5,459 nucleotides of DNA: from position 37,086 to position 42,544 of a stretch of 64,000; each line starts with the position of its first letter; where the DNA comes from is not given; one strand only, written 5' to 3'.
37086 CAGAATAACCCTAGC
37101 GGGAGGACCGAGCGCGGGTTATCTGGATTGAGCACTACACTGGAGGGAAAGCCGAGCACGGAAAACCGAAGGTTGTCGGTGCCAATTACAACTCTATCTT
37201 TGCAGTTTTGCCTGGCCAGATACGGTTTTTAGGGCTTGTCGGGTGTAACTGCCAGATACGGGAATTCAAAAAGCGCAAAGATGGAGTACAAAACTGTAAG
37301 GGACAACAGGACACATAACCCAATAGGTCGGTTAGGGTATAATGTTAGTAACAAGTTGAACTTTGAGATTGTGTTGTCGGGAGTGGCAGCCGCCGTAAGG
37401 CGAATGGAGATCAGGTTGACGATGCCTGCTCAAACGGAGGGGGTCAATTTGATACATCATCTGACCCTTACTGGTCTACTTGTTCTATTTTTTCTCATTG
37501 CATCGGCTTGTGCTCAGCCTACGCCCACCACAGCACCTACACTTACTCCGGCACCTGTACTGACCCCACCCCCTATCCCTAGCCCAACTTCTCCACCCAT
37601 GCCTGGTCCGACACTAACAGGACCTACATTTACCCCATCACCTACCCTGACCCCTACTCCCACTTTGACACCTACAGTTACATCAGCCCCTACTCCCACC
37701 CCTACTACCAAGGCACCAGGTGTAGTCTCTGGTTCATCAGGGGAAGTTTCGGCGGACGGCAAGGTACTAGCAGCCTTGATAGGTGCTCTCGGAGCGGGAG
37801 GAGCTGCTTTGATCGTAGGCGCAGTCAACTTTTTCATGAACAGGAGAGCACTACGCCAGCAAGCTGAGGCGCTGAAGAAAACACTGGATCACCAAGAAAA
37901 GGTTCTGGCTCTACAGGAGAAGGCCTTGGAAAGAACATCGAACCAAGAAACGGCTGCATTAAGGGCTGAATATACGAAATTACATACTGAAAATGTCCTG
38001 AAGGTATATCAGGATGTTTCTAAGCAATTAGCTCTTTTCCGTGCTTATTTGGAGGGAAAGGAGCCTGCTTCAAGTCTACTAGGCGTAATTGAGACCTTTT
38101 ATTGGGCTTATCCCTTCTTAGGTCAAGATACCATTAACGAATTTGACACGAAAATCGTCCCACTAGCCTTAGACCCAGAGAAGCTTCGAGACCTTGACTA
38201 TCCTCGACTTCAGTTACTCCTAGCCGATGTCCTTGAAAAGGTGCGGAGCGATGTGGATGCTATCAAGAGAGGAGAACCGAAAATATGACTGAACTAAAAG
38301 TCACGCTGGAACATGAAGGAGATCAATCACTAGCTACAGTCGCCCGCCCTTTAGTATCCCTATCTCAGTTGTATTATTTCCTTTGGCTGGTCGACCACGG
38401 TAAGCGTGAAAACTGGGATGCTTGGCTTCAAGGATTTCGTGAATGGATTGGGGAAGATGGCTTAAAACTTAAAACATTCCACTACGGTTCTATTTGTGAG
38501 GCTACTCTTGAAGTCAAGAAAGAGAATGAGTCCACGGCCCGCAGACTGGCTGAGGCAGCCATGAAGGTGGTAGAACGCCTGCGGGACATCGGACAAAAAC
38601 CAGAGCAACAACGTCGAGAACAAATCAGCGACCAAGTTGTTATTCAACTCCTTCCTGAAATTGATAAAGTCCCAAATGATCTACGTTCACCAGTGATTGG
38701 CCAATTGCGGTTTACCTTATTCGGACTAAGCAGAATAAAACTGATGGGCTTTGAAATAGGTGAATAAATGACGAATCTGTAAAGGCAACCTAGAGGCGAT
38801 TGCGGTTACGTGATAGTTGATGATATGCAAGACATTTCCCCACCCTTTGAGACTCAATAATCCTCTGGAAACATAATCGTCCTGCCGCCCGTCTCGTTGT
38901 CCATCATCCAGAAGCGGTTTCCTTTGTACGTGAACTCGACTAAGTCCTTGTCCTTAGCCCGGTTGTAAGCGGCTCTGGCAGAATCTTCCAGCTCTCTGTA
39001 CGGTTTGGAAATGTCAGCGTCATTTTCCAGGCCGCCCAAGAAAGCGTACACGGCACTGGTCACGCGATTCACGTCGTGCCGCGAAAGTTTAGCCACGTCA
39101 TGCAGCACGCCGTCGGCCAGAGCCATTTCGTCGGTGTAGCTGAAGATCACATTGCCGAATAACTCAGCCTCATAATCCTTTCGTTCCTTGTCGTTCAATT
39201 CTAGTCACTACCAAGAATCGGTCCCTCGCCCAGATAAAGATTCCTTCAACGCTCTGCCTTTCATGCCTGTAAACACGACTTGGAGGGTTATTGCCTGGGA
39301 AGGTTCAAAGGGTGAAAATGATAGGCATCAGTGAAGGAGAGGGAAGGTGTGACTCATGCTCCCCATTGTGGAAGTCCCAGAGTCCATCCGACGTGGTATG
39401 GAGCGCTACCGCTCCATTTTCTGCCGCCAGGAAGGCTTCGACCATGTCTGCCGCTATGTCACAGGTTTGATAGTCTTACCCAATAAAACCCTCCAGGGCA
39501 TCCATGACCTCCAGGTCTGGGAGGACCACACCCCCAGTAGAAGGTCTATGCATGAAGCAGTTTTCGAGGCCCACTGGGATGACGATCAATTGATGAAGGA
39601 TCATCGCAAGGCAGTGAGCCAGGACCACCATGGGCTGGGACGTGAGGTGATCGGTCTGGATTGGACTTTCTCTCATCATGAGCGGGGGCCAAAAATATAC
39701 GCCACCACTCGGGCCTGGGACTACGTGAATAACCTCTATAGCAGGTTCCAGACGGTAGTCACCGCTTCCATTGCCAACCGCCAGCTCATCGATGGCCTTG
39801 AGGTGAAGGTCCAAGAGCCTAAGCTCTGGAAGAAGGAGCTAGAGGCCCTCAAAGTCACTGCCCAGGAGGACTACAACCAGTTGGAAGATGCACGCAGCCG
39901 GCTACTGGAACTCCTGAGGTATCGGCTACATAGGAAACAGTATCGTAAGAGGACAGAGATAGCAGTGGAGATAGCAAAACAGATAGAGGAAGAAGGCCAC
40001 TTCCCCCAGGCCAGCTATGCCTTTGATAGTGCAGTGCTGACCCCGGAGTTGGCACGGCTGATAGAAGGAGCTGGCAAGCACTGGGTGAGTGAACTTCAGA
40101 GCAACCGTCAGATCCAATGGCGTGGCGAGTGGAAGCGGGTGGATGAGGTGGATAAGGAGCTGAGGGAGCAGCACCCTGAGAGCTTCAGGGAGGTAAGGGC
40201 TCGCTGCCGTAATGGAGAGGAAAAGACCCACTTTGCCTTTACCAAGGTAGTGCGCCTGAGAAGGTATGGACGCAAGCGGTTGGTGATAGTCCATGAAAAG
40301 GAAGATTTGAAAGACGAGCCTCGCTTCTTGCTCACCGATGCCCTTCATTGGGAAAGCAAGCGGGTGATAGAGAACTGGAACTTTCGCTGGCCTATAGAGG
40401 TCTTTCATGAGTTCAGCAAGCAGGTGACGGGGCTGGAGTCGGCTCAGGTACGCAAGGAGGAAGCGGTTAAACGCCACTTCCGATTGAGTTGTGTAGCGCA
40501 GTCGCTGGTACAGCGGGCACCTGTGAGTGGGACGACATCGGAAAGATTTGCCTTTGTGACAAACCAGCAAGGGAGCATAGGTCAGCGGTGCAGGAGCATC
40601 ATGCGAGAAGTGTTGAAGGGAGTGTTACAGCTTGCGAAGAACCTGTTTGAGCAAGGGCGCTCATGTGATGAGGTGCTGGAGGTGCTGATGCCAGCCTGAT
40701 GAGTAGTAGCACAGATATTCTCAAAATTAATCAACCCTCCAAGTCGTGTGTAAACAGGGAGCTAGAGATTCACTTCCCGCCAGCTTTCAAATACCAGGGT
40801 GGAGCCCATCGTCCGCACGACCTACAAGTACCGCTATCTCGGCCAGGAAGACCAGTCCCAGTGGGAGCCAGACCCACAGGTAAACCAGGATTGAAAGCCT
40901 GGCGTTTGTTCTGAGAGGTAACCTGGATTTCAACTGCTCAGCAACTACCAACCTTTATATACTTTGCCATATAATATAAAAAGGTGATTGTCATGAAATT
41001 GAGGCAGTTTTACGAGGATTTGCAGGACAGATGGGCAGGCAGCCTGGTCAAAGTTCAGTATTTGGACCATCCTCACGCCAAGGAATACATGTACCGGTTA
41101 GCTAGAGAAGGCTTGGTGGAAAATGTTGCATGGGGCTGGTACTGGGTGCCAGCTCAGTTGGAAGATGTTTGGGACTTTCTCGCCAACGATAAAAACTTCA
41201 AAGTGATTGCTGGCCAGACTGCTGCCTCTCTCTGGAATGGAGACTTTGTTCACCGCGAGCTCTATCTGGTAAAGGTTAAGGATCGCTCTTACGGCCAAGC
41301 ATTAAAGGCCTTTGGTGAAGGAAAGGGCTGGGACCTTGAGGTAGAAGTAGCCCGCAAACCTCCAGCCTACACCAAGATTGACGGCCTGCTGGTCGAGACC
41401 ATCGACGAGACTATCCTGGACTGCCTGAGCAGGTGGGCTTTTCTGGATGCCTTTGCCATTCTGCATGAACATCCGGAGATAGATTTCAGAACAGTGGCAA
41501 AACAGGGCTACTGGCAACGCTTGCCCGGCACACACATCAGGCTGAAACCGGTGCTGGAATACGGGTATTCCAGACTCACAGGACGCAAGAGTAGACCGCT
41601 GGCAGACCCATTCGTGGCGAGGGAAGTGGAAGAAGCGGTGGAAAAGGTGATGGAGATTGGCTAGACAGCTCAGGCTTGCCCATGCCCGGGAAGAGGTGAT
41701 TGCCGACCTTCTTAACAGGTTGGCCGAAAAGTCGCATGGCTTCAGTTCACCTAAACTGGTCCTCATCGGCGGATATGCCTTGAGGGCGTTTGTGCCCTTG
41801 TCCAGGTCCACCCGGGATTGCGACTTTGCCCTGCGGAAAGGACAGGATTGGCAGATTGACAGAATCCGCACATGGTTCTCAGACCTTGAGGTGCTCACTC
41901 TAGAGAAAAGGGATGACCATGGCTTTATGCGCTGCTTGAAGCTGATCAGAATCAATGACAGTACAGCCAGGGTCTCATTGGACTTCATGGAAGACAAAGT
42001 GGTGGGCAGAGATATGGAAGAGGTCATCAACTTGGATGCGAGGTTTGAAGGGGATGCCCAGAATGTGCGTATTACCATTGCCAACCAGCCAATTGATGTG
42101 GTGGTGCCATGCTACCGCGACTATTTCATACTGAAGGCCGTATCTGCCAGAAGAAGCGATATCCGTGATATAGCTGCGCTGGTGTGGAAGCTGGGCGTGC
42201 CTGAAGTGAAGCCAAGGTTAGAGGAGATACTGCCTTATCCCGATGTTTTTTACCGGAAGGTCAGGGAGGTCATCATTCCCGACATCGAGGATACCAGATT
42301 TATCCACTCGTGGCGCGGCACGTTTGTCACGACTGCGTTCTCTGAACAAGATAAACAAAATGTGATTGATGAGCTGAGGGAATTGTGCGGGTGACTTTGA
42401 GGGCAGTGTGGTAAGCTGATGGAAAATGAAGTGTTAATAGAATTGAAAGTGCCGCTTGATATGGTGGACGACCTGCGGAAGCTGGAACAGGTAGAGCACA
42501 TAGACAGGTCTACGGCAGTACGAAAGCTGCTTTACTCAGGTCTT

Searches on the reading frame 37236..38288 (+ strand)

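Call 13: search_protein_families(library=pfam, proteins=[window:37236-38288:+], max_evalue=0.01)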
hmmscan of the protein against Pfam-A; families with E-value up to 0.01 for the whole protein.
window:37236-38288:+ (350 aa): 0 families

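Call 64: search_protein_families(library=phrogs, proteins=[window:37236-38288:+], max_evalue=0.1)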
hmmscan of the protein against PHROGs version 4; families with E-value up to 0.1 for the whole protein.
window:37236-38288:+ (350 aa): 8 families
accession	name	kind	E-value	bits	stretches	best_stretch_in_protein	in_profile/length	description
phrog_15511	-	unknown function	1.7e-08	35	1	91-180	210-298/511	-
phrog_15808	-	unknown function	0.021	15.9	1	170-265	3-91/142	-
phrog_3547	-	tail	0.024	13.3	1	98-196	1517-1606/1767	tail length tape measure protein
phrog_214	-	lysis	0.057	14.3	0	181-245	11-74/176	Rz-like spanin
phrog_1009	-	unknown function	0.07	14.2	0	178-237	11-70/103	-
phrog_2525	-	unknown function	0.09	14.3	0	185-252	11-72/110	-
phrog_739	-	lysis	0.095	13.9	0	182-239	8-65/122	Rz-like spanin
phrog_2867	-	head and packaging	0.095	13.8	0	178-239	74-132/147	virion structural protein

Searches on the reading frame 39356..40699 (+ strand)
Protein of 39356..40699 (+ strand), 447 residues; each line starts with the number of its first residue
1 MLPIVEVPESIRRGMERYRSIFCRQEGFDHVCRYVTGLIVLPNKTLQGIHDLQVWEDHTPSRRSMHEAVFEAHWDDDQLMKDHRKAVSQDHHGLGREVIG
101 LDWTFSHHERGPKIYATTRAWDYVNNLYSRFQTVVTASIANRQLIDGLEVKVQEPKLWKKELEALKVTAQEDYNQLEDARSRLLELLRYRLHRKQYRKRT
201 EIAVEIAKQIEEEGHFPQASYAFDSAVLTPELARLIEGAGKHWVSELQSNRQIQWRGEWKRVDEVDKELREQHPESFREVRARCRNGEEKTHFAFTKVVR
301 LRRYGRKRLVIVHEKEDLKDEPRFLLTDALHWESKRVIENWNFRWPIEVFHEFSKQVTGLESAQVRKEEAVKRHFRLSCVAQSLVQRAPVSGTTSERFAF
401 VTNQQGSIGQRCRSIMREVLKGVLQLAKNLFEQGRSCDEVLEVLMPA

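Call 13: search_protein_families(library=pfam, proteins=[window:39356-40699:+], max_evalue=0.01)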
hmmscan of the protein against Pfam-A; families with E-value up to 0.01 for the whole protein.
window:39356-40699:+ (447 aa): 2 families
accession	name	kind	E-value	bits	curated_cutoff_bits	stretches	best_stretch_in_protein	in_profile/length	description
PF13546.12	DDE_5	-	7.4e-06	26.1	27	1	34-253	18-214/272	DDE superfamily endonuclease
PF01609.27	DDE_Tnp_1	-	0.00013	22.2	23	1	186-381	49-197/200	Transposase DDE domain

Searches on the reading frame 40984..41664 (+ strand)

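Call 13: search_protein_families(library=pfam, proteins=[window:40984-41664:+], max_evalue=0.01)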
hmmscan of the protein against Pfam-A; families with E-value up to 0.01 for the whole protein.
window:40984-41664:+ (226 aa): 0 families

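Call 64: search_protein_families(library=phrogs, proteins=[window:40984-41664:+], max_evalue=0.1)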
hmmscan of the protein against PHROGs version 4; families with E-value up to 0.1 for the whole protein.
window:40984-41664:+ (226 aa): 1 family
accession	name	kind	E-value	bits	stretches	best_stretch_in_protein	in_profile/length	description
phrog_16802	-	unknown function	0.063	14.1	0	37-71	26-62/74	-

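Call 65: search_protein_families(library=padloc, proteins=[window:40984-41664:+], max_evalue=0.01)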
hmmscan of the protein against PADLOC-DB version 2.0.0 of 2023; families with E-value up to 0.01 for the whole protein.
window:40984-41664:+ (226 aa): 1 family
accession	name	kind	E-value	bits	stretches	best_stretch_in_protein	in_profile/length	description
PDLC02268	AbiEi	-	0.0091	13.5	0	30-58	23-51/204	AbiEi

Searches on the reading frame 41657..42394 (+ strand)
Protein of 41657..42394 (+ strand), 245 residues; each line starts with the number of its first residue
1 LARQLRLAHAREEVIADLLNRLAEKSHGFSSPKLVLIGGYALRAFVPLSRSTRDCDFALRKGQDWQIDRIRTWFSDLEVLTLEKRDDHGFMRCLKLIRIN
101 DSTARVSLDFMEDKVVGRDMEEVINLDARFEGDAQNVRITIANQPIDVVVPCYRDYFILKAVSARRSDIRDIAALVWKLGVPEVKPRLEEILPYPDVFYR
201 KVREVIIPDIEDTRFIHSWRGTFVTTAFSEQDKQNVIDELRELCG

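Call 20: search_protein_families(library=pfam, proteins=[window:41657-42394:+], max_evalue=0.01)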
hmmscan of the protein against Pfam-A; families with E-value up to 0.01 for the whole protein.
window:41657-42394:+ (245 aa): 2 families
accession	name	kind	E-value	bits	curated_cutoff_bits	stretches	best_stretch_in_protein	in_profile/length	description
PF19502.5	DUF6036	-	1.2e-06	28.8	23.6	1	31-174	19-117/164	Nucleotidyltransferase of unknown function (DUF6036)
PF08843.17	AbiEii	-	1.3e-05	25.7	22.5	1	23-163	4-148/238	Nucleotidyl transferase AbiEii toxin, Type IV TA system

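Call 65: search_protein_families(library=padloc, proteins=[window:41657-42394:+], max_evalue=0.01)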
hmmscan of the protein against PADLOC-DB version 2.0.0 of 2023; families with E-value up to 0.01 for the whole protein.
window:41657-42394:+ (245 aa): 4 families
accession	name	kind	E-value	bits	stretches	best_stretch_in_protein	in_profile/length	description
PDLC02291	AbiEii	-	3.2e-05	21.4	1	8-109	35-122/310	AbiEii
PDLC02288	AbiEii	-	0.00015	18.8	1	17-101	39-116/294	AbiEii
PDLC02319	AbiEii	-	0.00058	17.6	1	19-104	6-83/241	AbiEii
PDLC02314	AbiEii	-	0.0021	15.4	1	30-89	49-101/290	AbiEii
